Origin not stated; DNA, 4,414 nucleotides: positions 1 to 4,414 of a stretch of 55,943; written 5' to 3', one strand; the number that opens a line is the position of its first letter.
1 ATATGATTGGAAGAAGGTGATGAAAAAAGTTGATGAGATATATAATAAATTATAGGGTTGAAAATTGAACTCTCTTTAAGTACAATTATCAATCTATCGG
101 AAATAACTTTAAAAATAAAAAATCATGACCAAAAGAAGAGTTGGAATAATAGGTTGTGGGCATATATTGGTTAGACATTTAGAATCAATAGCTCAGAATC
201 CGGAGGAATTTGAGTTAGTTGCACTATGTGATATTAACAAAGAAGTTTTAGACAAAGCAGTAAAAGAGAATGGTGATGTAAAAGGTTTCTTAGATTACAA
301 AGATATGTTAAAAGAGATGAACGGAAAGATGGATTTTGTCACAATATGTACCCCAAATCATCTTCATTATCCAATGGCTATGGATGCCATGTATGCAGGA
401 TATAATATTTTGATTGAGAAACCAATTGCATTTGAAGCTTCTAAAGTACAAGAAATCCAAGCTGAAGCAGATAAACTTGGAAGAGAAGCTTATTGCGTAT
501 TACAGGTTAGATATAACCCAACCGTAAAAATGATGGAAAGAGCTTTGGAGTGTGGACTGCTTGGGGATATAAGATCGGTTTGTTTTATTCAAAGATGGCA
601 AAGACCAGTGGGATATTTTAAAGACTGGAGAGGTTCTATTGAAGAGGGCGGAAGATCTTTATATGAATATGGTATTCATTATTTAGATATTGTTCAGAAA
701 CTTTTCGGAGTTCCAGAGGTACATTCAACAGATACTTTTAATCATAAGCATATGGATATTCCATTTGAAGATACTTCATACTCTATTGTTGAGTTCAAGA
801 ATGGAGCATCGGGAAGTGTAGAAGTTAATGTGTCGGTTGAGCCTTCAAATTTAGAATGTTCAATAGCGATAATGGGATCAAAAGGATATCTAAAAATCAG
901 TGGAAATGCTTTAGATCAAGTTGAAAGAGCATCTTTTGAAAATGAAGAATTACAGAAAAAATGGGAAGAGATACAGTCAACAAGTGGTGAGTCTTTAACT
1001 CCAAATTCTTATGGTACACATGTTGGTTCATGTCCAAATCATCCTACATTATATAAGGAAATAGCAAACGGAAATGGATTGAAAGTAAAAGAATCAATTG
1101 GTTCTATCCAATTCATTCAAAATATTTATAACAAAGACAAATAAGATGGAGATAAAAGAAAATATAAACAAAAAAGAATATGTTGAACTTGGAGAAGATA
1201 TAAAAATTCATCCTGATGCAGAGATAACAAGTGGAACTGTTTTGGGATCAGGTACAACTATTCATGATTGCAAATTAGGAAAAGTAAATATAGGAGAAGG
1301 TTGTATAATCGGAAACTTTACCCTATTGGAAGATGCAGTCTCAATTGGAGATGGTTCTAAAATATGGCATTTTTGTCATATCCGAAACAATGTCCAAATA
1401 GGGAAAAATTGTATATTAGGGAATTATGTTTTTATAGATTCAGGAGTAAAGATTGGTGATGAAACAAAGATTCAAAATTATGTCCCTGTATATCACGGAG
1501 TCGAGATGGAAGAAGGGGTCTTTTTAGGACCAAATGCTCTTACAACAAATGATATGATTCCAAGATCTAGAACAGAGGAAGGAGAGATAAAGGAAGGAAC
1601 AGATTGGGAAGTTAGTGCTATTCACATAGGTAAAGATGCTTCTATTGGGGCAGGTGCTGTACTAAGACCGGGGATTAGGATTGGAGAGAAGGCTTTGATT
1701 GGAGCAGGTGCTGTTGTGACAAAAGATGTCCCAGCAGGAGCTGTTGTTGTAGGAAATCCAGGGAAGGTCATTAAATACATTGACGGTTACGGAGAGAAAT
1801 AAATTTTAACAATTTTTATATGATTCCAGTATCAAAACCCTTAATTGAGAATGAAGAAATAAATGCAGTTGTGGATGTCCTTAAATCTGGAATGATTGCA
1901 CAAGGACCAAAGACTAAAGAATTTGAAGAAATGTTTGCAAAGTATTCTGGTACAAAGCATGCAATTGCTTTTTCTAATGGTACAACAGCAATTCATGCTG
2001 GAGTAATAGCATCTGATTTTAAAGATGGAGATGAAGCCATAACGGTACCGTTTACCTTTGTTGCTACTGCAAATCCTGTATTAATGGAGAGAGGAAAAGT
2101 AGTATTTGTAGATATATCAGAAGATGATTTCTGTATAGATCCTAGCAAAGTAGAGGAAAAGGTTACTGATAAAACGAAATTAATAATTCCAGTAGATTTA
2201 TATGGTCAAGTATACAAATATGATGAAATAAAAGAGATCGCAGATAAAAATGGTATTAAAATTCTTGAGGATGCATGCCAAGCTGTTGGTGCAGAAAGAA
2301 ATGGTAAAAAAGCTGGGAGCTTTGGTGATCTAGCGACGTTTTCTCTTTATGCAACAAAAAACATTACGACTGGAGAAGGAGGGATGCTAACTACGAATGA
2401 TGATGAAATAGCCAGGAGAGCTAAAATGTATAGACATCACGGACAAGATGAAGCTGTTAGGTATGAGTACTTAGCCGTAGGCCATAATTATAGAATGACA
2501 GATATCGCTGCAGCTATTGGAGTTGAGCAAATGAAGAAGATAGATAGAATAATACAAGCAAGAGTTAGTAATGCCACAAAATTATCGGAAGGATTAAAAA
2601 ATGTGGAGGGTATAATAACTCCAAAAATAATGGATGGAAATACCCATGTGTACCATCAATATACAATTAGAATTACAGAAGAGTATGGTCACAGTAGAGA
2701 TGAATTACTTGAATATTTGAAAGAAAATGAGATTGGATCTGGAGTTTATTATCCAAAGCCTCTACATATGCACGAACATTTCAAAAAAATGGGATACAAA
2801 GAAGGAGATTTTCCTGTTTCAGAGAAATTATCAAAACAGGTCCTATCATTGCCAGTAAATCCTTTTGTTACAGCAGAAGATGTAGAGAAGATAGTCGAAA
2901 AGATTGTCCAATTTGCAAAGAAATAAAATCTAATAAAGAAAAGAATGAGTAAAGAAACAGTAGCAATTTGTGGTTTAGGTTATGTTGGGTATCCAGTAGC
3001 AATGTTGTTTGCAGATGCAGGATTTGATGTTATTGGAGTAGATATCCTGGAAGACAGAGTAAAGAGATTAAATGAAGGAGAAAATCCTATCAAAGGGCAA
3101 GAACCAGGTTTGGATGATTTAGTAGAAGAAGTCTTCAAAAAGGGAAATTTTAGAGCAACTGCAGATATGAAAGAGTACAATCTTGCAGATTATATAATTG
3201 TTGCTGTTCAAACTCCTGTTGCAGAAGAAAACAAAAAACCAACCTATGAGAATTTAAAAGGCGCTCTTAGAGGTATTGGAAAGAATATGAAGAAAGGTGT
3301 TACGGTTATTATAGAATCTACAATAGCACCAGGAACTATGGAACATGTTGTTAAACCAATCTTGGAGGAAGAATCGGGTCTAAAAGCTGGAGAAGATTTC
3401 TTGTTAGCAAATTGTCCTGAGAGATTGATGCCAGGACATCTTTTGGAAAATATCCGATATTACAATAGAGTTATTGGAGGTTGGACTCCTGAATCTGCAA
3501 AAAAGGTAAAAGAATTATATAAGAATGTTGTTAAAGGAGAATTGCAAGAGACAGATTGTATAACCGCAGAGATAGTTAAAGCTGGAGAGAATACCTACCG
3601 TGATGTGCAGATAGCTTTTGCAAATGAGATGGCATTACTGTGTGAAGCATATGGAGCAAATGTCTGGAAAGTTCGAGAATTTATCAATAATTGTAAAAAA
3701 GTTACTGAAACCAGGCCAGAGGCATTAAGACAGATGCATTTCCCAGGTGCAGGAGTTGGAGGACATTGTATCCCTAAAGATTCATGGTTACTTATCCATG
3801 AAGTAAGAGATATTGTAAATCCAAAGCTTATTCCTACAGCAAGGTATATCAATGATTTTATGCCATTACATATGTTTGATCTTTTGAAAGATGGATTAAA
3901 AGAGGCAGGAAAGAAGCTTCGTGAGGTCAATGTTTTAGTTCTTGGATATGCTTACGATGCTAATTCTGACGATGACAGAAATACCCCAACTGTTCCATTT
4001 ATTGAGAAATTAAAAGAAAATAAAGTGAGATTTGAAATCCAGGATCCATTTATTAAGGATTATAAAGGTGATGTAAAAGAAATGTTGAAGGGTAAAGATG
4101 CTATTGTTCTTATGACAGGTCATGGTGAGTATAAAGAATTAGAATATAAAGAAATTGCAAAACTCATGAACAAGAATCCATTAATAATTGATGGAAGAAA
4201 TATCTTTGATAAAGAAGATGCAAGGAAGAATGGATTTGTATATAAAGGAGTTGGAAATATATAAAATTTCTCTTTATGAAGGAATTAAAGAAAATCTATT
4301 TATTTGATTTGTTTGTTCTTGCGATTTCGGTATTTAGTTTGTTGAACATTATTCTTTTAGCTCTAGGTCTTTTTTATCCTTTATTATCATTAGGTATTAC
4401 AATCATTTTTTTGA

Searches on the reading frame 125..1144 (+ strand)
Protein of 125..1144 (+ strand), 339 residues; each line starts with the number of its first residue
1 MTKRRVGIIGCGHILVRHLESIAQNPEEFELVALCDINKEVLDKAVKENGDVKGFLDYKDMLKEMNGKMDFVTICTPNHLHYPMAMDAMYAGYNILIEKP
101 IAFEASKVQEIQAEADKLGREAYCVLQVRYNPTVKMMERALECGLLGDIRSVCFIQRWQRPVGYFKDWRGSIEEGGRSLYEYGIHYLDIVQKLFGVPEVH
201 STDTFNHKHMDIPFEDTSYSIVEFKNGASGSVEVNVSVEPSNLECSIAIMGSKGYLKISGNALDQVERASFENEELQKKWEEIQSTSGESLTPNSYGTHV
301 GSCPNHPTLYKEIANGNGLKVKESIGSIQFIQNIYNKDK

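Call 3: search_protein_families(library=pfam, proteins=[window:125-1144:+], max_evalue=0.01)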
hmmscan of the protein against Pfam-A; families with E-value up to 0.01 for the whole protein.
window:125-1144:+ (339 aa): 4 families
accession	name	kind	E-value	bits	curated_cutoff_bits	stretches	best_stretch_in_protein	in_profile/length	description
PF01408.29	GFO_IDH_MocA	-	2.1e-23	83.7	24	1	5-120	2-114/120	Oxidoreductase family, NAD-binding Rossmann fold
PF22725.1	GFO_IDH_MocA_C3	-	3.7e-18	66.1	27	1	136-256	3-123/124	GFO/IDH/MocA C-terminal domain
PF02894.22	GFO_IDH_MocA_C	-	1.9e-15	57.7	22.9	1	140-311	3-181/218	Oxidoreductase family, C-terminal alpha/beta domain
PF03544.19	TonB_C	-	0.0026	18.6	24.6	0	219-282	5-68/79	Gram-negative bacterial TonB protein C-terminal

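Call 46: search_protein_families(library=ncbifam, proteins=[window:125-1144:+], max_evalue=0.00001)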
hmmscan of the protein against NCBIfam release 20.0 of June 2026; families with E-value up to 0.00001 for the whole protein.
window:125-1144:+ (339 aa): 10 families
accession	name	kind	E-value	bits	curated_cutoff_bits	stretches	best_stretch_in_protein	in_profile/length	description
NF040723.1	UDP-GlcNAcDh_Arch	equivalog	2.3e-31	109.5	450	1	5-254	2-233/302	UDP-N-acetylglucosamine 3-dehydrogenase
TIGR04380.1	myo_inos_iolG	equivalog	6.3e-25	87.7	355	1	5-271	3-265/330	inositol 2-dehydrogenase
NF052479.1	LevoglcsnDh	equivalog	6.1e-19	67.9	650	1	5-195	5-203/386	levoglucosan dehydrogenase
NF008607.0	PRK11579.1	subfamily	3.1e-17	62.6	330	1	4-203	5-198/346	oxidoreductase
NF058561.1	BT_2158_fam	equivalog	1.5e-14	53.5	750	1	10-152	42-180/487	glycoside 3-dehydrogenase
NF007574.0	PRK10206.1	equivalog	1.2e-12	47.6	352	1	52-204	51-197/345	oxidoreductase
NF052679.1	InsChiInosDhIolG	equivalog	7.4e-12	44.9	540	1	5-258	4-250/343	bifunctional inositol 2-dehydrogenase/D-chiro-inositol 1-dehydrogenase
NF041392.1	XylDh_Gfo6_Halo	equivalog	5.7e-11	41.8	350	1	6-260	19-277/350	D-xylose 1-dehydrogenase Gfo6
NF058563.1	BT_2159_fam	equivalog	3.8e-08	32.7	650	1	5-192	2-181/350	disaccharide 3-dehydrogenase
TIGR03944.1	dehyd_SbnB_fam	equivalog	4.6e-06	25.9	326.9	1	3-82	132-212/327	2,3-diaminopropionate biosynthesis protein SbnB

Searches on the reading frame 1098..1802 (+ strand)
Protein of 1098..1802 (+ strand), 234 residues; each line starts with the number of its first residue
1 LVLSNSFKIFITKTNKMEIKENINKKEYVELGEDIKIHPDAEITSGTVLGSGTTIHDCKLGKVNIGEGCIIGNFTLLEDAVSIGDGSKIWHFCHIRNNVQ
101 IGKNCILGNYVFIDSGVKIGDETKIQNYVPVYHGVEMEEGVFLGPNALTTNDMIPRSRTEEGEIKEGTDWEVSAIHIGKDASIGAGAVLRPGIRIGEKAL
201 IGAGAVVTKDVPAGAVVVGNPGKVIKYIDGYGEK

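Call 3: search_protein_families(library=pfam, proteins=[window:1098-1802:+], max_evalue=0.01)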
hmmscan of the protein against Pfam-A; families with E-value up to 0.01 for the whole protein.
window:1098-1802:+ (234 aa): 8 families
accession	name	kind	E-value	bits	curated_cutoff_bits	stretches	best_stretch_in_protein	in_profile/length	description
PF00132.30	Hexapep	-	9.1e-33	111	27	4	81-113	2-34/36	Bacterial transferase hexapeptide (six repeats)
PF25084.1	LbH_EIF2B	-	4.6e-19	68.8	54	2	21-125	2-105/105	EIF2B subunit epsilon LbH domain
PF14602.12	Hexapep_2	-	1.7e-11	44.1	27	2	175-209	2-34/34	Hexapeptide repeat of succinyl-transferase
PF07959.18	Fucose_pyrophosphorylase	-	1.7e-06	27.7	34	1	76-126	291-342/418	Fucose pyrophosphorylase domain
PF24894.1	Hexapep_GlmU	-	3e-05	24.5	23.3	0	64-125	20-83/104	GlmU-like, C-terminal hexapeptide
PF21711.3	DCTN5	-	4.3e-05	23.7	40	0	94-144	103-155/182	Dynactin subunit 5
PF25087.1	GMPPB_C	-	7.9e-05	22.8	39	0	98-123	10-35/110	GMPPB C-terminal domain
PF25247.1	LbH_GLGC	-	0.00012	22.5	27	1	46-131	15-105/135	GLGC left-handed parallel beta-helix domain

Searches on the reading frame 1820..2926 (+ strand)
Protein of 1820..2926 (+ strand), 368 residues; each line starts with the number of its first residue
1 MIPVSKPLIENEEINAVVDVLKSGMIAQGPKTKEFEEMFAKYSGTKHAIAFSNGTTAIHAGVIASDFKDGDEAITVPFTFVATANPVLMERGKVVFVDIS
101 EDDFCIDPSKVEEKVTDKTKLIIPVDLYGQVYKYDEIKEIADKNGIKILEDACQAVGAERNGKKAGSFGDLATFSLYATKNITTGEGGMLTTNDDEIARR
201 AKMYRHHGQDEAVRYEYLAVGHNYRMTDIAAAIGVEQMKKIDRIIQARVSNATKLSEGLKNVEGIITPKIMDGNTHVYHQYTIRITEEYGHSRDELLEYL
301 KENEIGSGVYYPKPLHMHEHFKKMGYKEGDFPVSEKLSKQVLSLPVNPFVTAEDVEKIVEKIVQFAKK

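Call 3: search_protein_families(library=pfam, proteins=[window:1820-2926:+], max_evalue=0.01)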
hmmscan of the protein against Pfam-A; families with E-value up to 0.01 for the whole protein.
window:1820-2926:+ (368 aa): 5 families
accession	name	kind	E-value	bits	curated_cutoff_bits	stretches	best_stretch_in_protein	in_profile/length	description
PF01041.23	DegT_DnrJ_EryC1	-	4.2e-125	418.1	19.8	1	9-362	3-359/360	DegT/DnrJ/EryC1/StrS aminotransferase family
PF01212.27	Beta_elim_lyase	-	5.6e-09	36.2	27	1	27-276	29-281/288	Beta-eliminating lyase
PF01053.26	Cys_Met_Meta_PP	-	7.4e-06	25.2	27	1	29-204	51-225/381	Cys/Met metabolism PLP-dependent enzyme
PF00266.25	Aminotran_5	-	1.8e-05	24.3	21.5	1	36-158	49-182/371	Aminotransferase class-V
PF00464.25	SHMT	-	0.0032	16.6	27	1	95-261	145-318/399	Serine hydroxymethyltransferase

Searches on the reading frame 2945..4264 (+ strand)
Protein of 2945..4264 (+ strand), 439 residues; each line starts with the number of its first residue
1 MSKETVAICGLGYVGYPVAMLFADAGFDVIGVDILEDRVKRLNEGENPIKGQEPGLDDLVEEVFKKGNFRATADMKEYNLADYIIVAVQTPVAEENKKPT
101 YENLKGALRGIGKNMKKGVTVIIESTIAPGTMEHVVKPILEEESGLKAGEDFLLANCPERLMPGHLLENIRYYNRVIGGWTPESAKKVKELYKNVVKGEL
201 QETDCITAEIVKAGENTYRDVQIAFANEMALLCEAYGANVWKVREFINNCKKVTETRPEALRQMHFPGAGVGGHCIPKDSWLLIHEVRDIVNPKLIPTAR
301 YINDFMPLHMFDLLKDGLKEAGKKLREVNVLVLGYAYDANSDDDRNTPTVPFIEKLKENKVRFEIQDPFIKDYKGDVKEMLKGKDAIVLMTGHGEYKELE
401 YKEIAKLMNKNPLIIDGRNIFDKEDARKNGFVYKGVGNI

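Call 3: search_protein_families(library=pfam, proteins=[window:2945-4264:+], max_evalue=0.01)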
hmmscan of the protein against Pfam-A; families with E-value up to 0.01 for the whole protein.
window:2945-4264:+ (439 aa): 7 families
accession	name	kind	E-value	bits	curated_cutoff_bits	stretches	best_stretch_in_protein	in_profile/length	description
PF03721.20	UDPG_MGDP_dh_N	-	7.2e-46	156.6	27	1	5-190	2-186/187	UDP-glucose/GDP-mannose dehydrogenase family, NAD binding domain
PF00984.24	UDPG_MGDP_dh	-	4.4e-24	84.8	25.4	1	207-304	2-93/94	UDP-glucose/GDP-mannose dehydrogenase family, central domain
PF03720.21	UDPG_MGDP_dh_C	-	3e-21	76.2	30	1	331-423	1-103/103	UDP-glucose/GDP-mannose dehydrogenase family, UDP binding domain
PF03446.21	NAD_binding_2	-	1.9e-07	31.7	21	1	6-138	2-106/161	NAD binding domain of 6-phosphogluconate dehydrogenase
PF02737.24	3HCDH_N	-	1.1e-05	25.8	22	1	5-104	1-100/180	3-hydroxyacyl-CoA dehydrogenase, NAD binding domain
PF02254.24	TrkA_N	-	0.0028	18.4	23.8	0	6-44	1-39/116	TrkA-N domain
PF02826.25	2-Hacid_dh_C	-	0.0075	16.1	25.1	0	2-40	35-73/178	D-isomer specific 2-hydroxyacid dehydrogenase, NAD binding domain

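Call 46: search_protein_families(library=ncbifam, proteins=[window:2945-4264:+], max_evalue=0.00001)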
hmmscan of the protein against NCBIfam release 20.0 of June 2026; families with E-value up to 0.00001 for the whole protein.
window:2945-4264:+ (439 aa): 7 families
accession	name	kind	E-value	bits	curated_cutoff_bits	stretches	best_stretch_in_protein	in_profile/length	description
NF040825.1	UDPMaNacDH_Arch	equivalog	5.9e-117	391.1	750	1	6-437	3-414/418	UDP-N-acetyl-D-mannosamine dehydrogenase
TIGR03026.1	NDP-sugDHase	subfamily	2.1e-115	385.8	189.8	1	5-419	2-413/413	nucleotide sugar dehydrogenase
NF008286.0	PRK11064.1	equivalog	5.2e-76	255.9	459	1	1-406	1-409/420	UDP-N-acetyl-D-mannosamine dehydrogenase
NF041297.1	UDPGDh_AglM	equivalog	2.6e-61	207.8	670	1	6-435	3-427/429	UDP-glucose 6-dehydrogenase AglM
NF047673.2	TeichurnBiosyTuaD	equivalog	1.7e-57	195.5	700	1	5-437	3-430/439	UDP-glucose 6-dehydrogenase TuaD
NF011729.0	PRK15182.1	equivalog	1.6e-41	142.5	592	1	5-416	8-411/425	Vi polysaccharide biosynthesis UDP-N-acetylglucosamine C-6 dehydrogenase TviB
NF011631.0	PRK15057.1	equivalog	6.8e-18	64.9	757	1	6-292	3-270/388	UDP-glucose 6-dehydrogenase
